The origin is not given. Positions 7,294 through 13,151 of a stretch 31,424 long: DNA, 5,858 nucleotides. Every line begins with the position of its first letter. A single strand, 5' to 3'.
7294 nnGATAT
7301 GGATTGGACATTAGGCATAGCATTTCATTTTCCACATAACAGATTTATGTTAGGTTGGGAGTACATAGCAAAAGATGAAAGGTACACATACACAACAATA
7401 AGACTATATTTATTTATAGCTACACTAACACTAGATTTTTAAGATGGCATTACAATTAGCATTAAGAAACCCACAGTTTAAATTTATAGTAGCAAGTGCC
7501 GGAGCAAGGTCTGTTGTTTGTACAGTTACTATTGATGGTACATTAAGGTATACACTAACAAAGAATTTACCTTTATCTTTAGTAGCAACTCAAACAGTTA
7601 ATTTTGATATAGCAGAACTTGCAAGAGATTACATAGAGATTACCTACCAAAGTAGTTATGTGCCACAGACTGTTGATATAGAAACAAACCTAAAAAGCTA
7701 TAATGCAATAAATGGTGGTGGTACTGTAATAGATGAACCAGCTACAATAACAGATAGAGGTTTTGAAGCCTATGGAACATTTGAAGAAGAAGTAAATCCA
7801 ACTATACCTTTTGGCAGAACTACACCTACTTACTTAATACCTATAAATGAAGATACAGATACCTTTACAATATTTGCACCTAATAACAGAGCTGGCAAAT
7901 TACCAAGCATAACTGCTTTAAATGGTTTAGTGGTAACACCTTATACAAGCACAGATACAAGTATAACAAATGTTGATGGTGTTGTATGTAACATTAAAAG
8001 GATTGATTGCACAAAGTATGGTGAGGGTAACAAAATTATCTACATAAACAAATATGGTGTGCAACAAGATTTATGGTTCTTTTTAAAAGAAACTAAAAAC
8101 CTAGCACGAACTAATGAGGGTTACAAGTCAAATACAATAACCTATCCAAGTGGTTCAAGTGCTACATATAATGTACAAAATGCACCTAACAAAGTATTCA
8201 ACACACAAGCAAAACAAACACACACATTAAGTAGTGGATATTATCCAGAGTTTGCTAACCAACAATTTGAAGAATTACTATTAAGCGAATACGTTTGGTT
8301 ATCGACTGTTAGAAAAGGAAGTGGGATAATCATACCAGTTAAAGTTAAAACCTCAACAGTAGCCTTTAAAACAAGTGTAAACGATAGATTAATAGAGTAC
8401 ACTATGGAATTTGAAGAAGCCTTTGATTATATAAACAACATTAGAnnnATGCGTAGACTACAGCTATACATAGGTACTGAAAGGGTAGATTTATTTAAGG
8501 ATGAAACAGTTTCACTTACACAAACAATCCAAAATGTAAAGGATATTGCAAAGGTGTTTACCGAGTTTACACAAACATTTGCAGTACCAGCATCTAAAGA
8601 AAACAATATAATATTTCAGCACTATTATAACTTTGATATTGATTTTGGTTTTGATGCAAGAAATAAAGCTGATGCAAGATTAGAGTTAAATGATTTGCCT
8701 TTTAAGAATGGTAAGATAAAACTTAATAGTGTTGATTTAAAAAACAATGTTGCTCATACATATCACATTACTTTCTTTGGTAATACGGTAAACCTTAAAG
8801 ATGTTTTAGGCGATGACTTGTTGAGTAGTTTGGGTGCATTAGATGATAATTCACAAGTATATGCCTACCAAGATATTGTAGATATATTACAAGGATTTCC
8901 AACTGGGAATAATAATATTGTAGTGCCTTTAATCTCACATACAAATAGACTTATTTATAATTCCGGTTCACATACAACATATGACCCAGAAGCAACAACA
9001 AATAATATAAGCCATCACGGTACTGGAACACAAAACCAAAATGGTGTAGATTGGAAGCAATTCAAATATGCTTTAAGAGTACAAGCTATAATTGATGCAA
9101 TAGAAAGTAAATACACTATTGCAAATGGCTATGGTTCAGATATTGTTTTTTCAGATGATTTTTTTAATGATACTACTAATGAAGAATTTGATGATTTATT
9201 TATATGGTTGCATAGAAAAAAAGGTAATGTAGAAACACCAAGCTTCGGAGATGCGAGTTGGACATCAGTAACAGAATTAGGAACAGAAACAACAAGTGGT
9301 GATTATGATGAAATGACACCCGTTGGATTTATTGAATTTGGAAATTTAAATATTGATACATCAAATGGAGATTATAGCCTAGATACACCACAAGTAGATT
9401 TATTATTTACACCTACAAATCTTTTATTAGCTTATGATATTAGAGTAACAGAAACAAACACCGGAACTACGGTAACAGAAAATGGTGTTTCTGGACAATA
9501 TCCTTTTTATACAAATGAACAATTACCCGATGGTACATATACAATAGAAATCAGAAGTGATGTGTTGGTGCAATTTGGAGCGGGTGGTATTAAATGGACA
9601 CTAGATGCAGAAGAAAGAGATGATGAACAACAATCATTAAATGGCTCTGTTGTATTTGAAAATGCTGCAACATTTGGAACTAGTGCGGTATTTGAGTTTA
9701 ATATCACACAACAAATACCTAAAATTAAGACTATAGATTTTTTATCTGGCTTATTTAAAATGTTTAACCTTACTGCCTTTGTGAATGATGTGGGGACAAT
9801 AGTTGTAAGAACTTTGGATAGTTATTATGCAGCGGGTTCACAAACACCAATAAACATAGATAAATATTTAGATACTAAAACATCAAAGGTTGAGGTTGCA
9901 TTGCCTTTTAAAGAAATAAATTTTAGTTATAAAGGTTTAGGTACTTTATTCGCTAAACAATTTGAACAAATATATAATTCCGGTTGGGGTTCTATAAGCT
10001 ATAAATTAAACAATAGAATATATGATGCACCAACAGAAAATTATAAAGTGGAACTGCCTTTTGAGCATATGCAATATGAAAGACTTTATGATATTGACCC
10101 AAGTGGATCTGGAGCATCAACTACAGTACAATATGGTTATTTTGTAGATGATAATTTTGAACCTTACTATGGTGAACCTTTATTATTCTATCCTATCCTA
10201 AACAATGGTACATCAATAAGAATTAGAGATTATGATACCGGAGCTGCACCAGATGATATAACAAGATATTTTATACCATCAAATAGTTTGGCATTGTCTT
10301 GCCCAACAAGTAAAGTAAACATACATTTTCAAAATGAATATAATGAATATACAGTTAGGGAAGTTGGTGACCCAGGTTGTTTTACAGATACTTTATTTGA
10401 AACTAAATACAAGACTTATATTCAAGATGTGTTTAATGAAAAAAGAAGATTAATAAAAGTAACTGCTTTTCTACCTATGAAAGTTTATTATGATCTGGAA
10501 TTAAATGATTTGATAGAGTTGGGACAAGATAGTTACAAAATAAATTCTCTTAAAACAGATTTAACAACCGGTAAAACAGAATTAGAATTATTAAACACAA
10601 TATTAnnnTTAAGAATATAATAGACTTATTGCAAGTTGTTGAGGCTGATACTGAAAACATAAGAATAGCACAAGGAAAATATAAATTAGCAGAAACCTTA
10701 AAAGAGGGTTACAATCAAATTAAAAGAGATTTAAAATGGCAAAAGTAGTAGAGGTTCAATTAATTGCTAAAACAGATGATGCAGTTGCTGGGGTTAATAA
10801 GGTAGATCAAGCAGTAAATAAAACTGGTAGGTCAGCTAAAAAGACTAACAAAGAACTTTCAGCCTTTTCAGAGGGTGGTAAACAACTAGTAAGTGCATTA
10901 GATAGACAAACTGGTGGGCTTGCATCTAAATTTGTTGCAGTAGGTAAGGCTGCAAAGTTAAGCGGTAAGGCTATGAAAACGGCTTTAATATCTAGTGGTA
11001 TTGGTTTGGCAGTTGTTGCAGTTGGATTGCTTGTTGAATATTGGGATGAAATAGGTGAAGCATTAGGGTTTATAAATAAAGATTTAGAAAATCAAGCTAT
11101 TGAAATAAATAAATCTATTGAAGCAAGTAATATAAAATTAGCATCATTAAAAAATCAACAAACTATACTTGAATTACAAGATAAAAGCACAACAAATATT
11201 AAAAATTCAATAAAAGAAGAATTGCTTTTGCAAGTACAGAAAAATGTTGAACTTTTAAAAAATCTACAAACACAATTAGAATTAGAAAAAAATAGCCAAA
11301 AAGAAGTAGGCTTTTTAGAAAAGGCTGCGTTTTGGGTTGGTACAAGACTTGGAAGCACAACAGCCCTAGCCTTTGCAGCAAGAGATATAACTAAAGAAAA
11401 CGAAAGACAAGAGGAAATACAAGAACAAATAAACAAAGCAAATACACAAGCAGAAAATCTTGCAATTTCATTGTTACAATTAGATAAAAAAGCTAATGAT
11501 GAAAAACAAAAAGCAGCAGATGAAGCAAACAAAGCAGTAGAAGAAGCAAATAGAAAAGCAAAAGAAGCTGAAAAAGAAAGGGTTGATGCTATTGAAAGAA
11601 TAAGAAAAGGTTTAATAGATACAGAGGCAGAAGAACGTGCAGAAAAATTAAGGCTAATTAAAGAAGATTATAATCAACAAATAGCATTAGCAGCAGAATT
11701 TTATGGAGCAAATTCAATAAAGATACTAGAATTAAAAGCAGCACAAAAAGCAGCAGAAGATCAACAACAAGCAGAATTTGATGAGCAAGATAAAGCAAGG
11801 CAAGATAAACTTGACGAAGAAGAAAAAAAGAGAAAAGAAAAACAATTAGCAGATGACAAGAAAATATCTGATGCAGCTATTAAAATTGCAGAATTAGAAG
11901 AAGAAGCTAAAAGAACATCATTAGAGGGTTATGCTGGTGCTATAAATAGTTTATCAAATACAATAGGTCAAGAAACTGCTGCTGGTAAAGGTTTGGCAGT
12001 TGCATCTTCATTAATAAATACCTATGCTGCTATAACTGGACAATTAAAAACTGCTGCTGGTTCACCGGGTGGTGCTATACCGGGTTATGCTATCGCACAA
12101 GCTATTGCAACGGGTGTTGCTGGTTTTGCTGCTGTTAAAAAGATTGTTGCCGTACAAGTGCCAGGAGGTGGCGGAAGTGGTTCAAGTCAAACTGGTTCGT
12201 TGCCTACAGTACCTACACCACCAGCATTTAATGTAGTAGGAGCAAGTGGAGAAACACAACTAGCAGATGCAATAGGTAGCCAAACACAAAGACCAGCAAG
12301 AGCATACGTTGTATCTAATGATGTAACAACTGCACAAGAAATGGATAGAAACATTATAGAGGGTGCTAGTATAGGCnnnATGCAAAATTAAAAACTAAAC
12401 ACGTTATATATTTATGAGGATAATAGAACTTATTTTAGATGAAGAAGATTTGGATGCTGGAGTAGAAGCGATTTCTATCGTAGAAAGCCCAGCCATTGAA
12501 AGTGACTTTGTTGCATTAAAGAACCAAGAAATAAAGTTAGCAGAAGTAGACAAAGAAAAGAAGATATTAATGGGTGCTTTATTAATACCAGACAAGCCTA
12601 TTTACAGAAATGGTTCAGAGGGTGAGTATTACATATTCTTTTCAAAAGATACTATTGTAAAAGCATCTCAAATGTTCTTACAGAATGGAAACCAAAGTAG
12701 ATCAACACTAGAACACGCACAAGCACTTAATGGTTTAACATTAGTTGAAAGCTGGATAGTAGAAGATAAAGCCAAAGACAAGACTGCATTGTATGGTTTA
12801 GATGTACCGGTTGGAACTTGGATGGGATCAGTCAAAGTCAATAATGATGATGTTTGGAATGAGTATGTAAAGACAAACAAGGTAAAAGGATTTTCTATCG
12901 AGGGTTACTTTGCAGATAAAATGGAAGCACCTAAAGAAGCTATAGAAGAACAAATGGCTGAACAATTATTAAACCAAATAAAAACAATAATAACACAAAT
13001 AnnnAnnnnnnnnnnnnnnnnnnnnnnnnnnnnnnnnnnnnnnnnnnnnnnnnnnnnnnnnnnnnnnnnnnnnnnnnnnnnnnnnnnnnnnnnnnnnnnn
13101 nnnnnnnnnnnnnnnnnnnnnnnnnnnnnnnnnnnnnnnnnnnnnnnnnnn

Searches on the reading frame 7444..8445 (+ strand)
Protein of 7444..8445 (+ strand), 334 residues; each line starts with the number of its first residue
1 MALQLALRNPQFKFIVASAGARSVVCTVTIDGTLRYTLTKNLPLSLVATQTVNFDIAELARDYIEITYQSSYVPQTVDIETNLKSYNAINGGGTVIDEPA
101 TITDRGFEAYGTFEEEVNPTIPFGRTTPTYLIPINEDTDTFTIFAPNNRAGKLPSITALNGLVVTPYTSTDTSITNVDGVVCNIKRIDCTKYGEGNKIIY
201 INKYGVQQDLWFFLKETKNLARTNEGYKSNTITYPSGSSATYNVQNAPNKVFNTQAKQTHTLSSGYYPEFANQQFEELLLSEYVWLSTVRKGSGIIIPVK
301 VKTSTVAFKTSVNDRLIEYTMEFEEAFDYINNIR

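Call 16: search_protein_families(library=phrogs, proteins=[window:7444-8445:+], max_evalue=0.001)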
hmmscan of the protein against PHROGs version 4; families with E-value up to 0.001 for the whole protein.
window:7444-8445:+ (334 aa): 1 family
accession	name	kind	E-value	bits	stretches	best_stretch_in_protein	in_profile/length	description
phrog_35281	-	unknown function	3.8e-13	50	1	187-331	340-472/474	-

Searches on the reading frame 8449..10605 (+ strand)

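Call 16: search_protein_families(library=phrogs, proteins=[window:8449-10605:+], max_evalue=0.001)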
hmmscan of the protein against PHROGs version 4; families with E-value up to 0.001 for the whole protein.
window:8449-10605:+ (719 aa): 1 family
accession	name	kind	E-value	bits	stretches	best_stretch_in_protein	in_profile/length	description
phrog_38559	-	unknown function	1.3e-80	272.7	2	6-255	5-237/754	-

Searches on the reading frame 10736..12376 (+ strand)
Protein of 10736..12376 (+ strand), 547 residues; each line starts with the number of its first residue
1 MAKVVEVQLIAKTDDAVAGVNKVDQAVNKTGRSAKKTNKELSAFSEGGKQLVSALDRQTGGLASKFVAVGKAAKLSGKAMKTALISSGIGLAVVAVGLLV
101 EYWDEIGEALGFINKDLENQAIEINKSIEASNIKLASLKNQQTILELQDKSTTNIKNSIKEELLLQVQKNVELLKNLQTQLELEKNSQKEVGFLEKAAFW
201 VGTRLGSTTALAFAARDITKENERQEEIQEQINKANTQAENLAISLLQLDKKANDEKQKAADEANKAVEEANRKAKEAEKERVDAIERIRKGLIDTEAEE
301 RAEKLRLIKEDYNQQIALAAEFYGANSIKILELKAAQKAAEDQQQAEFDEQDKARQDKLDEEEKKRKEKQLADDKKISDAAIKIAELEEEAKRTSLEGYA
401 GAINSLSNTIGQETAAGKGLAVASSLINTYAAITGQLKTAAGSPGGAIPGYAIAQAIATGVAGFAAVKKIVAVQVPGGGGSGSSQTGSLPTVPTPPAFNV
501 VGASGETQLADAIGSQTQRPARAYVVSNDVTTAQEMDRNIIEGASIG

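Call 16: search_protein_families(library=phrogs, proteins=[window:10736-12376:+], max_evalue=0.001)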
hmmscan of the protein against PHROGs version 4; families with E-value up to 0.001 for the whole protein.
window:10736-12376:+ (547 aa): 1 family
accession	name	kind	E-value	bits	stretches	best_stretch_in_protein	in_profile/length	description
phrog_9483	-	tail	9.9e-15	55.1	1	217-497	336-608/657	tail length tape measure protein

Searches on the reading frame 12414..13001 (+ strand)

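Call 67: search_protein_families(library=phrogs, proteins=[window:12414-13001:+], max_evalue=0.001)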
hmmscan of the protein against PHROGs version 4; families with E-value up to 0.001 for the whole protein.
window:12414-13001:+ (196 aa): 5 families
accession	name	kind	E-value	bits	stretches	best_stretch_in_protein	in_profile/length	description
phrog_24921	-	unknown function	2.4e-52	179.2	1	12-177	11-181/349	-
phrog_1530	-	other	1.7e-14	54.9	1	32-180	230-362/379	DNA methyltransferase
phrog_15223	-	other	1.1e-10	42.8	1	40-180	4-128/199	protease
phrog_34096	-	head and packaging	1.8e-10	41.2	1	10-169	92-238/412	head maturation protease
phrog_13242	-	unknown function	0.00071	19.7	1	15-168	288-425/450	-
